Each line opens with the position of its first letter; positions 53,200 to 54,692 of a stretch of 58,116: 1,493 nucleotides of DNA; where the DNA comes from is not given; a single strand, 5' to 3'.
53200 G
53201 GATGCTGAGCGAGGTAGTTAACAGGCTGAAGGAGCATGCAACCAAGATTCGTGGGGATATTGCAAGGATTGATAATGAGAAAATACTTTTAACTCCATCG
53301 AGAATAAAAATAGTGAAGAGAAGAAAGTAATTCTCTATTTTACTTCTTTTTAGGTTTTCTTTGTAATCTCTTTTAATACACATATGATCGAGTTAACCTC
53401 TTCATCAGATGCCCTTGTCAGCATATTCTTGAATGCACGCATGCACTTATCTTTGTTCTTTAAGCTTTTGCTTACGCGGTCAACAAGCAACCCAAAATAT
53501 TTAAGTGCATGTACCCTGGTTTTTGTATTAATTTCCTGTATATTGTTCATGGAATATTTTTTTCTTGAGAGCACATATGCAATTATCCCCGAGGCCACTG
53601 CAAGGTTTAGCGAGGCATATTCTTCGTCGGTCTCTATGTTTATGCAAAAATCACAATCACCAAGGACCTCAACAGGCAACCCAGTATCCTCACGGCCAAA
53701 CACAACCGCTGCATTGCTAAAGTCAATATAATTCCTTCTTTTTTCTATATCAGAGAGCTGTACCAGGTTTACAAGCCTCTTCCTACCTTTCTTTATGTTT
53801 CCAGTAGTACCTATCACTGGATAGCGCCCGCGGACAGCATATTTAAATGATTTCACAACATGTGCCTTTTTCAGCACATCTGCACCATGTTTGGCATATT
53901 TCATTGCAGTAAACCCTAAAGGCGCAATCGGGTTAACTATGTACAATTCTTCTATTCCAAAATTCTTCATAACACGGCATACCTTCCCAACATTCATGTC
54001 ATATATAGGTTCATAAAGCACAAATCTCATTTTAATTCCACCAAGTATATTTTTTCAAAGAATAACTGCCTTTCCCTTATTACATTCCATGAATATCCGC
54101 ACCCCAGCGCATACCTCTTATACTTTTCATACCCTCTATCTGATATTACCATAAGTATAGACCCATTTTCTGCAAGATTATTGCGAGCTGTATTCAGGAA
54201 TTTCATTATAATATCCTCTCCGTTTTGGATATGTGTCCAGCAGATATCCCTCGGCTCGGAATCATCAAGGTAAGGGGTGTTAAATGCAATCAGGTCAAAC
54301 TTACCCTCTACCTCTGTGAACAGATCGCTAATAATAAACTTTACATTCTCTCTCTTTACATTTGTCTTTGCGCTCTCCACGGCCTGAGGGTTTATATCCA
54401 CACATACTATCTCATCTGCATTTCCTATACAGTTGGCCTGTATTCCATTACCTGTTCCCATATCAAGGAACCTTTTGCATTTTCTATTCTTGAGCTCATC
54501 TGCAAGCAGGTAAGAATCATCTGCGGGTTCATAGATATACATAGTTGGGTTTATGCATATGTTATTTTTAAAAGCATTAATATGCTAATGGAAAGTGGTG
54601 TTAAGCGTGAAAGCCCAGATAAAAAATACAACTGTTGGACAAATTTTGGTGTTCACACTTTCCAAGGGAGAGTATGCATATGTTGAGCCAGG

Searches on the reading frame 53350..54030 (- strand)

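Call 54: search_protein_families(library=pfam, proteins=[window:53350-54030:-], max_evalue=0.0001)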
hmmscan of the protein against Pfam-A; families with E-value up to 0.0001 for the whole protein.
window:53350-54030:- (226 aa): 1 family
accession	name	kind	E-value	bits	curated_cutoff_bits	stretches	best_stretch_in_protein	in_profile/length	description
PF00588.24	SpoU_methylase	-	2.1e-25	89.9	29.7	1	2-152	3-142/142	SpoU rRNA Methylase family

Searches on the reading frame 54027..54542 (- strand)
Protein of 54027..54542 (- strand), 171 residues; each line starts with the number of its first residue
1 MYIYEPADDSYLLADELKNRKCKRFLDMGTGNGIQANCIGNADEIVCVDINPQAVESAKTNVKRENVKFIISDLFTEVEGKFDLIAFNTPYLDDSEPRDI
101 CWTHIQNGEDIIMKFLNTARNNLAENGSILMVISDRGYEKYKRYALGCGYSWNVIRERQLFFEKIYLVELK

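Call 54: search_protein_families(library=pfam, proteins=[window:54027-54542:-], max_evalue=0.0001)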
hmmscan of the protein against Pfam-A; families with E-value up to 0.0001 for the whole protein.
window:54027-54542:- (171 aa): 5 families
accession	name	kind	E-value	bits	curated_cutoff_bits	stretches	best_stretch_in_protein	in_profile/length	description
PF05175.20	MTS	-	5e-17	62.5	23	1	10-135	20-142/170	Methyltransferase small domain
PF13847.12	Methyltransf_31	-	4.5e-09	36.6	27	1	22-131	4-109/145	Methyltransferase domain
PF06325.19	PrmA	-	8.6e-08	32.5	22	1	19-86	159-231/296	Ribosomal protein L11 methyltransferase (PrmA)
PF13649.12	Methyltransf_25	-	1.8e-07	32.2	27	1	26-96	2-81/97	Methyltransferase domain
PF08241.18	Methyltransf_11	-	2.2e-06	28.6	21.2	1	26-86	1-65/95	Methyltransferase domain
